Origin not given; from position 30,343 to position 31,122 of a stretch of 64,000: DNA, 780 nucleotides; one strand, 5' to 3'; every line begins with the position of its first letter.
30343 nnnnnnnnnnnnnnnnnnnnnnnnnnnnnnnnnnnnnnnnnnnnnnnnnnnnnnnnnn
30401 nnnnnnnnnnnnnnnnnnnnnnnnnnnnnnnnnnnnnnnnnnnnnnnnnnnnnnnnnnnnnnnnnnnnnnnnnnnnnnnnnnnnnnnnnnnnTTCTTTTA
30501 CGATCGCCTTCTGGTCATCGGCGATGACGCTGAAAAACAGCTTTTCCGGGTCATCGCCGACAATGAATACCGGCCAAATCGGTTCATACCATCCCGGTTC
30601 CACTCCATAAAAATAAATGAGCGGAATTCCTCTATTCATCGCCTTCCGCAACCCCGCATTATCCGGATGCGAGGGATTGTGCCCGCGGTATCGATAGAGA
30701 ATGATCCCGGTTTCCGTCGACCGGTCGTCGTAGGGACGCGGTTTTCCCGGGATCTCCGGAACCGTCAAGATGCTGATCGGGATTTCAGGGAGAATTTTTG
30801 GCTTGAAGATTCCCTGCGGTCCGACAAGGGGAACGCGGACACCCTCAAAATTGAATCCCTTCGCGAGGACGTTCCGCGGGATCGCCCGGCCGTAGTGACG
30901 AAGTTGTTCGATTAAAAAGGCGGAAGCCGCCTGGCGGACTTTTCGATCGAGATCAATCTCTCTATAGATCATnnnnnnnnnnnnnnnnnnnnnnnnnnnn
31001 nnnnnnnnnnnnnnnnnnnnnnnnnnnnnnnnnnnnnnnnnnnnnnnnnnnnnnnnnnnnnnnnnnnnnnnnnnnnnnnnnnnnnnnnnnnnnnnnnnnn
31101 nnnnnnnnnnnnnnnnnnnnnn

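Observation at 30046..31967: Low-GC two-gene island encoding tandem HNH nucleases with different putative modified-base reader domains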

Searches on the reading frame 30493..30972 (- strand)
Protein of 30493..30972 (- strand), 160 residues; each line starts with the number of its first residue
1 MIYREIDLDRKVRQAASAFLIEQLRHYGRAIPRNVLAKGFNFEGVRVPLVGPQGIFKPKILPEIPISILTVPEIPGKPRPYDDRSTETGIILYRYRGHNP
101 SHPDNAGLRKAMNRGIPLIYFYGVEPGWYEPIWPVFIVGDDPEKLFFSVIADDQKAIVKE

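Call 71: search_protein_representatives(protein=window:30493-30972:-)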
Query: 160 residues. Proteins with E-value up to 0.001 (for the whole library): 1491; up to 1e-10: 711; up to 1e-30: 79. The best 150 are listed.
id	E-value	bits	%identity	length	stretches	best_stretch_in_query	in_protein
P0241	5.7e-59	215.1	86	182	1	1-117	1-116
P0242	2.0e-48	180.8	55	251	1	6-157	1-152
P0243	9.8e-48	178.5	56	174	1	8-155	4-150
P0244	6.6e-47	175.8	56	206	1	7-155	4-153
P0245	1.1e-46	175.1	54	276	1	7-159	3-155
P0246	1.3e-46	174.8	53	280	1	9-156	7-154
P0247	4.3e-45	169.9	52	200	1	7-155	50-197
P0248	1.0e-44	168.7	53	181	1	6-156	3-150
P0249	1.5e-44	168.1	54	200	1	7-153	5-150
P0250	2.7e-44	167.3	53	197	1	8-155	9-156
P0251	7.4e-43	162.6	52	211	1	5-155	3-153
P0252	2.7e-42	160.8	56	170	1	7-141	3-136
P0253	1.0e-41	158.9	55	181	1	7-138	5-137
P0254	4.4e-41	156.9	54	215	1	7-149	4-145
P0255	2.5e-40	154.4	52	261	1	7-157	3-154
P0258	6.4e-40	153.1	50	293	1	12-153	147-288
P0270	2.9e-37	144.4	49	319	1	7-155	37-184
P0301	1.5e-32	129.1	50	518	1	7-156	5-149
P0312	1.1e-31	126.2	52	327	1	37-157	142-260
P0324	4.4e-30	121.1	54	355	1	7-118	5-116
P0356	1.9e-27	112.5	50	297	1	9-124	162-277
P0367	2.3e-26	108.9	41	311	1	8-154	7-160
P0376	1.0e-25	106.9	51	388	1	7-119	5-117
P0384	3.4e-25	105.2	40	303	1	6-157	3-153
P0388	3.8e-25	105.0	44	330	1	10-146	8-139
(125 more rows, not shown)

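Call 72: search_protein_families(library=pfam, proteins=[P0301, P0376, P0324, P0258, P0356, P0312, P0388, P0270, P0384, P0367], max_evalue=0.01)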
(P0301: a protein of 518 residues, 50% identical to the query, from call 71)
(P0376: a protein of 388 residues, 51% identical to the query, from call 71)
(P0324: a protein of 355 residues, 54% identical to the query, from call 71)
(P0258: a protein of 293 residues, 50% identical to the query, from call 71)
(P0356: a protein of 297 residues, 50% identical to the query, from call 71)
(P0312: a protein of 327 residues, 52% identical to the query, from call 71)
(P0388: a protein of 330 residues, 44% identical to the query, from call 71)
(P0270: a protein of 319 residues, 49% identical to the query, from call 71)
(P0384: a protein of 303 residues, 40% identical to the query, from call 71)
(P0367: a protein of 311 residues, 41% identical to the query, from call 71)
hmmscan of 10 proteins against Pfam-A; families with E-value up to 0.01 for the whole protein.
P0301 (518 aa): 1 family
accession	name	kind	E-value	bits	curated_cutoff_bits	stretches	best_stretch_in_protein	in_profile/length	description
PF13391.12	HNH_2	-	1.6e-09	37.9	21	1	192-242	1-66/66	HNH endonuclease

P0376 (388 aa): 1 family
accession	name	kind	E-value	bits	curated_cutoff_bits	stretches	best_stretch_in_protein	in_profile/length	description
PF13189.12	Cytidylate_kin2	-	1.5e-33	116.9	28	1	177-370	1-175/176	Cytidylate kinase-like family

P0324 (355 aa): 0 families

P0258 (293 aa): 1 family
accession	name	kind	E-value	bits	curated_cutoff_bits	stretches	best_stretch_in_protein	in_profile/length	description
PF07235.16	DUF1427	-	0.00067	20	27.1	1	14-39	26-51/84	Protein of unknown function (DUF1427)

P0356 (297 aa): 1 family
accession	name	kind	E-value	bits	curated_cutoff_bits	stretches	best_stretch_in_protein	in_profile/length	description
PF13391.12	HNH_2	-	2.2e-09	37.4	21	1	54-100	1-63/66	HNH endonuclease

P0312 (327 aa): 0 families

P0388 (330 aa): 1 family
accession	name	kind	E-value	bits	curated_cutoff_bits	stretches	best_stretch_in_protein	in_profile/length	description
PF13391.12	HNH_2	-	0.00028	21.1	21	1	197-270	1-65/66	HNH endonuclease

P0270 (319 aa): 1 family
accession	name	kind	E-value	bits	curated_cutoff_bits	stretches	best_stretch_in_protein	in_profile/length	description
PF13391.12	HNH_2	-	0.0011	19.2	21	1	228-254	1-27/66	HNH endonuclease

P0384 (303 aa): 1 family
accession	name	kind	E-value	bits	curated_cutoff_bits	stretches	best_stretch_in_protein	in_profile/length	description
PF13391.12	HNH_2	-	4.9e-09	36.4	21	1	196-245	1-65/66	HNH endonuclease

P0367 (311 aa): 1 family
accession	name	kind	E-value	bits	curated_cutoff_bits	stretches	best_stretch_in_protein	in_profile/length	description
PF13391.12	HNH_2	-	1e-05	25.7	21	1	204-251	1-65/66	HNH endonuclease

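Call 74: search_solved_structures(query=window:30493-30972:-, max_evalue=10, show_alignments=5)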
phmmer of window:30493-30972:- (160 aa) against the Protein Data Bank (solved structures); distinct sequences matched with E-value up to 10: 0.
